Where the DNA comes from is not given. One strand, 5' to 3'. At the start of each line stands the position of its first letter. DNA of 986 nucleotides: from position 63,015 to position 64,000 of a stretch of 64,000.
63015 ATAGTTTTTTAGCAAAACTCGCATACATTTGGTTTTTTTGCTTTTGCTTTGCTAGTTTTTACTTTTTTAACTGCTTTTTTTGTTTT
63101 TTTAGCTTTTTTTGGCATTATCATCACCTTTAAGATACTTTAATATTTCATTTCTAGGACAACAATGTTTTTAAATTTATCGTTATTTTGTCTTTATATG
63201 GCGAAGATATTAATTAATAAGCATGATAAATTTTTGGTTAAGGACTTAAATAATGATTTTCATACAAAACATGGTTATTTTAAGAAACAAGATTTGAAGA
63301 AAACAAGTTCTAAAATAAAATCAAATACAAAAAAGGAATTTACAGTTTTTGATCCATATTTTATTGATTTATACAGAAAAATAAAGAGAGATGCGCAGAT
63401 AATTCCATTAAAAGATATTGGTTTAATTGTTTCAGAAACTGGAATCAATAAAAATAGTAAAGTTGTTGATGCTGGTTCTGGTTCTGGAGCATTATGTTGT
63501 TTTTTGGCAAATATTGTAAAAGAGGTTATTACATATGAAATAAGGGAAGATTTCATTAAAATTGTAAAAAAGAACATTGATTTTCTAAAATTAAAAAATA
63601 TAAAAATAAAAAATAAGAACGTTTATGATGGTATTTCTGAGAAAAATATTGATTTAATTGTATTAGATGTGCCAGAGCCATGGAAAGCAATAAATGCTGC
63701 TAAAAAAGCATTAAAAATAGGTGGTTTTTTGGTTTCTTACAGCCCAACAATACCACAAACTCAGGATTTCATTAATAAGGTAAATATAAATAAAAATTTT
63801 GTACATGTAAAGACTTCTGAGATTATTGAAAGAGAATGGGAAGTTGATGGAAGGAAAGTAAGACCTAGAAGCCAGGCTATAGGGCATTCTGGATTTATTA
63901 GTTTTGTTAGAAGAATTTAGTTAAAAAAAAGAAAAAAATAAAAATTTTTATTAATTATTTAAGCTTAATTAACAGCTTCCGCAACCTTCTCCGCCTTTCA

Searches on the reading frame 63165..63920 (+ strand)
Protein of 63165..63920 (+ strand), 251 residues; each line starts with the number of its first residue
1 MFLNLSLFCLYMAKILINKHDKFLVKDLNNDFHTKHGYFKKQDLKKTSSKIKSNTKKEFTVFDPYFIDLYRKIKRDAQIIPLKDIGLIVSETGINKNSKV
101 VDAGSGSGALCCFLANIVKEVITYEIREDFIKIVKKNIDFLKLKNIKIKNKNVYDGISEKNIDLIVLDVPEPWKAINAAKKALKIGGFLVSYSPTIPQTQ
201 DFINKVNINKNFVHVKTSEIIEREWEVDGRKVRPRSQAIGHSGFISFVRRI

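Call 71: search_protein_families(library=pfam, max_evalue=0.001, proteins=[window:63165-63920:+])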
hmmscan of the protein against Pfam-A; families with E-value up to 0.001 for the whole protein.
window:63165-63920:+ (251 aa): 10 families
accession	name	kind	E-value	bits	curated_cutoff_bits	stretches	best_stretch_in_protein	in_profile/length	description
PF08704.16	GCD14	-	2.6e-21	76.9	26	1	76-233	20-185/247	tRNA methyltransferase complex GCD14 subunit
PF13847.12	Methyltransf_31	-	1.3e-11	44.8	27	1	94-208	1-124/145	Methyltransferase domain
PF00398.26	RrnaAD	-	1.1e-08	34.9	24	1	88-155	22-87/263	Ribosomal RNA adenine dimethylase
PF05175.20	MTS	-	1.5e-07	31.6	23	1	95-170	30-107/170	Methyltransferase small domain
PF08241.18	Methyltransf_11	-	5.5e-06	27.4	21.2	1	101-190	1-94/95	Methyltransferase domain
PF02390.23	Methyltransf_4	-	2e-05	24.6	24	1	97-174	2-85/173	Putative methyltransferase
PF01135.25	PCMT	-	4.7e-05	23.7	20.3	1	66-160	43-140/210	Protein-L-isoaspartate(D-aspartate) O-methyltransferase (PCMT)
PF13649.12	Methyltransf_25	-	5.3e-05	24.3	27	1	100-187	1-97/97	Methyltransferase domain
PF03848.20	TehB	-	0.00056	19.8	20.4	0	91-167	25-101/193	Tellurite resistance protein TehB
PF03602.21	Cons_hypoth95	-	0.00069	19.8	24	0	96-184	41-137/182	Conserved hypothetical protein 95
